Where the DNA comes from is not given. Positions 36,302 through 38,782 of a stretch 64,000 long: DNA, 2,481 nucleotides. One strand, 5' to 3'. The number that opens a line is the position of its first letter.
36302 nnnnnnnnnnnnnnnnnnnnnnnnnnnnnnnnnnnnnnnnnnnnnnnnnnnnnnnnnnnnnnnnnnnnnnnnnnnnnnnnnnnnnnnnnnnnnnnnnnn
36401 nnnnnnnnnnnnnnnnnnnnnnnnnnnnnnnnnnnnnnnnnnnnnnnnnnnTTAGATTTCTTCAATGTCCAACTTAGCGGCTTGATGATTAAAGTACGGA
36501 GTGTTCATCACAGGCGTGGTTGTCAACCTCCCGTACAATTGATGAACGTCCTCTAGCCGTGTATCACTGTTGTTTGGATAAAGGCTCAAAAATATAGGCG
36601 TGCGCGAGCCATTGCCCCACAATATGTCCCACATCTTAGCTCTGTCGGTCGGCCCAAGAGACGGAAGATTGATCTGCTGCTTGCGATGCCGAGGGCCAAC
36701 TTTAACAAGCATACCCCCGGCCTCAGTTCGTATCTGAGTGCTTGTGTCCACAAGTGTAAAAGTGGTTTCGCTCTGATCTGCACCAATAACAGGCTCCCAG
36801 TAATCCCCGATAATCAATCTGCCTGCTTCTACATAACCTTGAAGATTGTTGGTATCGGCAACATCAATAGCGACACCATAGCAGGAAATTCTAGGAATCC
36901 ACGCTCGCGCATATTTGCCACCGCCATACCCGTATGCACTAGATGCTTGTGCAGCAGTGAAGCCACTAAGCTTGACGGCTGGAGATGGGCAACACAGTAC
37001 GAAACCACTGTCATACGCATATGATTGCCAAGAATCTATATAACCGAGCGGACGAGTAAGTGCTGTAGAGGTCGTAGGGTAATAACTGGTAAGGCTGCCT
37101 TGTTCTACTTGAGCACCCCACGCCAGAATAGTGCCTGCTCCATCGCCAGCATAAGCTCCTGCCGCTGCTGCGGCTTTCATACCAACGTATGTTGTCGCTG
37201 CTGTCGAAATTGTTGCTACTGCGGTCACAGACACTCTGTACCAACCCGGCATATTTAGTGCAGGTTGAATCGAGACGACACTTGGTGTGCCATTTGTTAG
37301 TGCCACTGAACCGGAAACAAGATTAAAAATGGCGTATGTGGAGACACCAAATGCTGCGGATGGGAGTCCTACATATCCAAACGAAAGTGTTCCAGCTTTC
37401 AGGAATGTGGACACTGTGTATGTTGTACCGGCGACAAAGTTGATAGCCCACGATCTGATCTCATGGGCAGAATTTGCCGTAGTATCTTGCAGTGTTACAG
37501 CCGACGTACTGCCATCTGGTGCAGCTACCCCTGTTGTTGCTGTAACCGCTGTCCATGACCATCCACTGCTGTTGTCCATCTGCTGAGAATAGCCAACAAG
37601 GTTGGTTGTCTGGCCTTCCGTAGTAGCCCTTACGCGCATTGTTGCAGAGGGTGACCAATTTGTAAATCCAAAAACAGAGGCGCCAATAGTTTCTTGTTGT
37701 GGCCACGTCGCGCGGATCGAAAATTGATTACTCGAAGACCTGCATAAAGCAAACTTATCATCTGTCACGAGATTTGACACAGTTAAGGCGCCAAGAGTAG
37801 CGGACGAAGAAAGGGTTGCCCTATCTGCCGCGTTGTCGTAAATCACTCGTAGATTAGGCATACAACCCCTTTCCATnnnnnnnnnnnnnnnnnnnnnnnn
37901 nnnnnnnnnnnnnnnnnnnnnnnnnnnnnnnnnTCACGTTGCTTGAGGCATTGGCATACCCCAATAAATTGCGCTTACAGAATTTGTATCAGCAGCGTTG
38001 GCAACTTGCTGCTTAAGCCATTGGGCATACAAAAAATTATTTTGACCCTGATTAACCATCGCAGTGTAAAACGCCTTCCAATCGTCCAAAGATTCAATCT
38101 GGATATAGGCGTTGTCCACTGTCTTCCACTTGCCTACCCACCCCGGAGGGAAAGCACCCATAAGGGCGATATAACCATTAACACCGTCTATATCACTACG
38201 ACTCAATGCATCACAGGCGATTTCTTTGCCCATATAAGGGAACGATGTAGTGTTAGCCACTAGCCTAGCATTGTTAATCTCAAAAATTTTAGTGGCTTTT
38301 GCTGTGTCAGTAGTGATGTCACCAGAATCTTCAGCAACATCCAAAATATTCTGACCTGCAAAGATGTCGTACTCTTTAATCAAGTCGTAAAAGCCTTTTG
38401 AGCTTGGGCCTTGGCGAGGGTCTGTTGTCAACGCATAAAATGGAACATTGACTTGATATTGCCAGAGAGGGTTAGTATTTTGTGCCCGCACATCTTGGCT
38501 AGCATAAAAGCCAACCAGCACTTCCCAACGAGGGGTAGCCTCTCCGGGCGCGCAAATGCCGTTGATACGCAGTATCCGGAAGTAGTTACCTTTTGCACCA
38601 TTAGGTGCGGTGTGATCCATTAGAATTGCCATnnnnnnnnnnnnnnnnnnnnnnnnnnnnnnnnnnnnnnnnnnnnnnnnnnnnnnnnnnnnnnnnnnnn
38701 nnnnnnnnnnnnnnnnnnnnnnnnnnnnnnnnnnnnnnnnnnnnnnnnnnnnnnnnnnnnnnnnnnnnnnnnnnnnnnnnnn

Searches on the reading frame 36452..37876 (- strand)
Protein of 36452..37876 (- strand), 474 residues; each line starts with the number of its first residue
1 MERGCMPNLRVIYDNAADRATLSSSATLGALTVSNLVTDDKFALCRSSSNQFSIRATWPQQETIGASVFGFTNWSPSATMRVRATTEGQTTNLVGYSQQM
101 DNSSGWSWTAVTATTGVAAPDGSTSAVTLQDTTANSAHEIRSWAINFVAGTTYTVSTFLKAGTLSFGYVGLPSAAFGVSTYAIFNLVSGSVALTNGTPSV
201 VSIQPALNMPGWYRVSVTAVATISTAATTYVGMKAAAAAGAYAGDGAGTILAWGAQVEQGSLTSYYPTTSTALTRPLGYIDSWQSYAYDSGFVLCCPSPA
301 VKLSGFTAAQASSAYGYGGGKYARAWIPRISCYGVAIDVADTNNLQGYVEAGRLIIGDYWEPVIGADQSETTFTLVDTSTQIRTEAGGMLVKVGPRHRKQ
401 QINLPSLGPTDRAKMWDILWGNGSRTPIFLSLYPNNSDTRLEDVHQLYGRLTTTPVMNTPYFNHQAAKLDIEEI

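Call 50: search_protein_families(library=phrogs, proteins=[window:36452-37876:-], max_evalue=0.001)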
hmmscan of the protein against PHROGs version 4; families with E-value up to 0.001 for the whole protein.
window:36452-37876:- (474 aa): 4 families
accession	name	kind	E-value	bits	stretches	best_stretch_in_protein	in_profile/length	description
phrog_5939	-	tail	4.5e-25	89.3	1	86-275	412-601/801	tail protein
phrog_8610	-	unknown function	2.4e-22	80.3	2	334-473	129-267/270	-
phrog_34853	-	unknown function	1.1e-12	48.3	1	87-276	73-261/555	-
phrog_11600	-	unknown function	1.6e-09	38.6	1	83-264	99-276/343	-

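Call 97: search_protein_families(library=pfam, proteins=[window:36452-37876:-], max_evalue=0.001)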
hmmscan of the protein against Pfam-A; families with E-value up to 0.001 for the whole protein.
window:36452-37876:- (474 aa): 0 families

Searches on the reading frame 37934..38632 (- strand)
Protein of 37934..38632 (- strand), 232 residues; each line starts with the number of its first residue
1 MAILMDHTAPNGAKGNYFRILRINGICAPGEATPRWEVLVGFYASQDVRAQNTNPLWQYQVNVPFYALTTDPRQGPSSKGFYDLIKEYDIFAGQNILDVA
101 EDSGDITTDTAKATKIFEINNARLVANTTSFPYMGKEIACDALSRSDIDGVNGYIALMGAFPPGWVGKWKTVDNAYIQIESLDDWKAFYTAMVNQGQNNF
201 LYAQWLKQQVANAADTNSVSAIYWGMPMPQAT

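Call 16: search_protein_families(library=pfam, proteins=[window:37934-38632:-], max_evalue=0.01)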
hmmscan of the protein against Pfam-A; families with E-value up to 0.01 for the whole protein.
window:37934-38632:- (232 aa): 1 family
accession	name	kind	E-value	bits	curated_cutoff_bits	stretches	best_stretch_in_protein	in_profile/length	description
PF14301.12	DUF4376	-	9.4e-13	49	25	1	111-216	2-99/106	Domain of unknown function (DUF4376)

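Call 50: search_protein_families(library=phrogs, proteins=[window:37934-38632:-], max_evalue=0.001)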
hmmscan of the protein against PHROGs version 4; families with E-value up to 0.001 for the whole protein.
window:37934-38632:- (232 aa): 2 families
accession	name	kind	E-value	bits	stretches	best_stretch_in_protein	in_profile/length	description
phrog_2837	-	tail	1.6e-07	32.3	1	100-217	76-189/202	tail protein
phrog_3811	-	unknown function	0.0006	20.5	1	108-225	82-197/200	-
